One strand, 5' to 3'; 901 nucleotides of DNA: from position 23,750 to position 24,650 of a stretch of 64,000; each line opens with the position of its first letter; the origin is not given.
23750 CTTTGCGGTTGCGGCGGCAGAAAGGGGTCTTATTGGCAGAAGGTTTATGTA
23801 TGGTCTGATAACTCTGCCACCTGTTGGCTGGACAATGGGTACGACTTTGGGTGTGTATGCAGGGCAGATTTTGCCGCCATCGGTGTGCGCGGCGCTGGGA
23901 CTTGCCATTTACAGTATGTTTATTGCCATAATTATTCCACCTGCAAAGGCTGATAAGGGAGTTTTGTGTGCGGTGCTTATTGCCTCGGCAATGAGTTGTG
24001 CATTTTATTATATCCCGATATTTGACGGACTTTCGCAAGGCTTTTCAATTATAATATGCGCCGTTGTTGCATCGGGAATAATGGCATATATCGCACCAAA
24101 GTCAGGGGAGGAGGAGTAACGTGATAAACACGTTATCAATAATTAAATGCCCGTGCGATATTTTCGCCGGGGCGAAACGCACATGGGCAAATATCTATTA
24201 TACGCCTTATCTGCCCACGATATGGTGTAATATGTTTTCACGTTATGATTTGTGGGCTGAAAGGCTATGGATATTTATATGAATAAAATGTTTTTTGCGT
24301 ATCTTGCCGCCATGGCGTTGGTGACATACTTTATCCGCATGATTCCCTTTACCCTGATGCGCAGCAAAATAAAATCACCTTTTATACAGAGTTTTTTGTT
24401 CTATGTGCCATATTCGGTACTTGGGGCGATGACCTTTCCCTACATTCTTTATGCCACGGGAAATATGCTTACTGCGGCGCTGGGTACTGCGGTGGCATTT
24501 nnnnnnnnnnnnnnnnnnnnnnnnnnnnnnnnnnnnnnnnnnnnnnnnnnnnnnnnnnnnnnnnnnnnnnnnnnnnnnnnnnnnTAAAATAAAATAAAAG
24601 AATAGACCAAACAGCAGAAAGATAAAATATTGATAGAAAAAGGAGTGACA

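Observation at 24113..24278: Cassette wedged between azlC and azlD, overlapping the azlC stop and carrying an open 53-codon frame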

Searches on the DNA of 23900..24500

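Call 5: search_rna_families(source=window, start=23900, end=24500, threshold=evalue, max_evalue=10, show_alignments=3)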
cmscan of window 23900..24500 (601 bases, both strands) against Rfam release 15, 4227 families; matches with E-value up to 10: 1.
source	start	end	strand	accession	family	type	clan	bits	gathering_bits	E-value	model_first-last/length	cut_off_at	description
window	24084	24165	+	RF00666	mir-32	Gene; miRNA;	-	15.6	70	2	1-70/70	no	mir-32 microRNA precursor family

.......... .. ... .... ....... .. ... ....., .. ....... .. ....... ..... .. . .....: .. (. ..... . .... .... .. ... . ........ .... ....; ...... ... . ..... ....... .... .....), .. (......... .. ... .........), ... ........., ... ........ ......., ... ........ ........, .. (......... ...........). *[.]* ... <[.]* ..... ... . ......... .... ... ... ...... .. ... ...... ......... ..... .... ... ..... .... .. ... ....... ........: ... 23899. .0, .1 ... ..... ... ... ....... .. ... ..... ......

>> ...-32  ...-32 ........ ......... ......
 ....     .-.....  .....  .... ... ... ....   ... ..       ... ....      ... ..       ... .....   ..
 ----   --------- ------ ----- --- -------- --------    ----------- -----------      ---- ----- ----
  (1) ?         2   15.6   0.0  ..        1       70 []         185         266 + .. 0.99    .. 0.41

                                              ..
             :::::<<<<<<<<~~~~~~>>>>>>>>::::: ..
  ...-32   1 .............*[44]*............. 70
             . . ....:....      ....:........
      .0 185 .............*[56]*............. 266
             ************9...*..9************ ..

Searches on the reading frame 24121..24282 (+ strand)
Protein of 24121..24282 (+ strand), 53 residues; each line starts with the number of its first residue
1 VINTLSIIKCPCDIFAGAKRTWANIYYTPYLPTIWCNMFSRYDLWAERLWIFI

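Call 73: find_encoding_contigs(protein=window:24121-24282:+, flank=1500, max_places=10)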
Protein window:24121-24282:+ (53 aa): no gene with exactly this product is on record in the collection.
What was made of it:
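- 24121..24282 (+): The 53-codon frame, GTG to TGA. It is open here by chance and is not conserved in the family. No gene with this exact product is on record (call 73).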

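Call 85: search_protein_families(library=pfam, proteins=[window:24121-24279:+], max_evalue=0.01)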
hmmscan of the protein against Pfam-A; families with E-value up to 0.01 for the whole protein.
window:24121-24279:+ (53 aa): 0 families
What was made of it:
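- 24121..24282 (+): No Pfam match (call 85).
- There is no Pfam match and no gene with this exact product on record (calls 73, 85).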
